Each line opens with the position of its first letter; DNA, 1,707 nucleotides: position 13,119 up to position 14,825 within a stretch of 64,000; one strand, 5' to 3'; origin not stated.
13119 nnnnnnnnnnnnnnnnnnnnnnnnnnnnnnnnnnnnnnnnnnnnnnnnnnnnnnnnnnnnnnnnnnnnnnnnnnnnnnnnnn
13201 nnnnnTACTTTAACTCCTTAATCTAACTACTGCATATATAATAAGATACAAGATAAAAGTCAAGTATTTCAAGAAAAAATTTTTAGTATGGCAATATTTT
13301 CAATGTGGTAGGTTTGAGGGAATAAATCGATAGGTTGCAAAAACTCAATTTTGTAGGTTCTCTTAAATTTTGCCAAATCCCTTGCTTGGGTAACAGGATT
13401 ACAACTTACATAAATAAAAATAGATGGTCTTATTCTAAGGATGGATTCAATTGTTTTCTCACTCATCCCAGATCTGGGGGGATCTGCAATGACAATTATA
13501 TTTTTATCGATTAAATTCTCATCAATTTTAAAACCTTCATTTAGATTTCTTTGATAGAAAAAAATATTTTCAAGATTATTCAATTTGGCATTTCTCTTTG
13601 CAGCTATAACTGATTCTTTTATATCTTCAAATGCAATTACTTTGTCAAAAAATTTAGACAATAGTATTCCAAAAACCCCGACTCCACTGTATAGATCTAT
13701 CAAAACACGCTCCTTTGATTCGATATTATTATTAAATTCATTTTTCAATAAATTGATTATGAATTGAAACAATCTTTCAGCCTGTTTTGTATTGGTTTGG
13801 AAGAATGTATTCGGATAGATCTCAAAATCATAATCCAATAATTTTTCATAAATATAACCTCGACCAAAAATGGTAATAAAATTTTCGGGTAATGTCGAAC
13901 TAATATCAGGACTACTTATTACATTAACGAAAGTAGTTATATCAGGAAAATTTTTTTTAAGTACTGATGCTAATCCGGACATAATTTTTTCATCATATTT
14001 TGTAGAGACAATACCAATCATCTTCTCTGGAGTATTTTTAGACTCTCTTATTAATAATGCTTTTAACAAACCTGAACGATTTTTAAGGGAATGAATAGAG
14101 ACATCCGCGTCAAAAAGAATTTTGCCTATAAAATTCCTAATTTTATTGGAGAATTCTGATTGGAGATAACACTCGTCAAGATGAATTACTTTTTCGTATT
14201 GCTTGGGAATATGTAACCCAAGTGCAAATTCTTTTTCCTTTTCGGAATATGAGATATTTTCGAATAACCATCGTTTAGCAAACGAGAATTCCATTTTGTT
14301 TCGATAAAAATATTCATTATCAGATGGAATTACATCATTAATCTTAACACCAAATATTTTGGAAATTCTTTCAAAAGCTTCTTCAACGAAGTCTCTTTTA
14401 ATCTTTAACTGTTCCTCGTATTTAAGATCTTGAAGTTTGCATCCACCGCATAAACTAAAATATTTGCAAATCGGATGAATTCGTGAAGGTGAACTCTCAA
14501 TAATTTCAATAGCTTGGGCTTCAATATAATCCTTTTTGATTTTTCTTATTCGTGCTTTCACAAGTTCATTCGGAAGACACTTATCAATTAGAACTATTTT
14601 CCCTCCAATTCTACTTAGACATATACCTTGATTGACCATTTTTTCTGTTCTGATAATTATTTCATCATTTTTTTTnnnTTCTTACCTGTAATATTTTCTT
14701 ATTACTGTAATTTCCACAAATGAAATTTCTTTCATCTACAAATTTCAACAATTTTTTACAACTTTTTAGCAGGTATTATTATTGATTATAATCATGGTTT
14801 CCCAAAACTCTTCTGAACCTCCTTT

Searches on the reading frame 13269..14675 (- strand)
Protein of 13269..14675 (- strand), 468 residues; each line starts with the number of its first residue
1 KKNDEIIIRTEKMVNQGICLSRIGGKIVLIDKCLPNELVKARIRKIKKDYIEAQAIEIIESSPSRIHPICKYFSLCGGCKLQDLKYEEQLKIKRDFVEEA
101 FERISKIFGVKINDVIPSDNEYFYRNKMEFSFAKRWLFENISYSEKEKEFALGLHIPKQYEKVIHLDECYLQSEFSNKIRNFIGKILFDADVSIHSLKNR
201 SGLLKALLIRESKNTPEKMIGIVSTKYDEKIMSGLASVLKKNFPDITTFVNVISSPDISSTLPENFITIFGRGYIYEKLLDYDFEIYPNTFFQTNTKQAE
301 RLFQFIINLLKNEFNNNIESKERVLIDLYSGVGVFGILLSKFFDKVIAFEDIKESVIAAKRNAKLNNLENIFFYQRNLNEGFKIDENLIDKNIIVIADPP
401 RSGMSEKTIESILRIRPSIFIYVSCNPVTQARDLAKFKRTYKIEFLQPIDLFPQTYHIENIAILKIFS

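Call 30: search_protein_families(library=pfam, proteins=[window:13269-14675:-], max_evalue=0.00001)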
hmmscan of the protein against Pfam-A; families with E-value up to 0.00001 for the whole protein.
window:13269-14675:- (468 aa): 1 family
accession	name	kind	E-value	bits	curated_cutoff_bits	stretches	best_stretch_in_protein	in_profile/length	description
PF05958.17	tRNA_U5-meth_tr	-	7.3e-22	78.3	23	1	282-463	170-353/357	tRNA (Uracil-5-)-methyltransferase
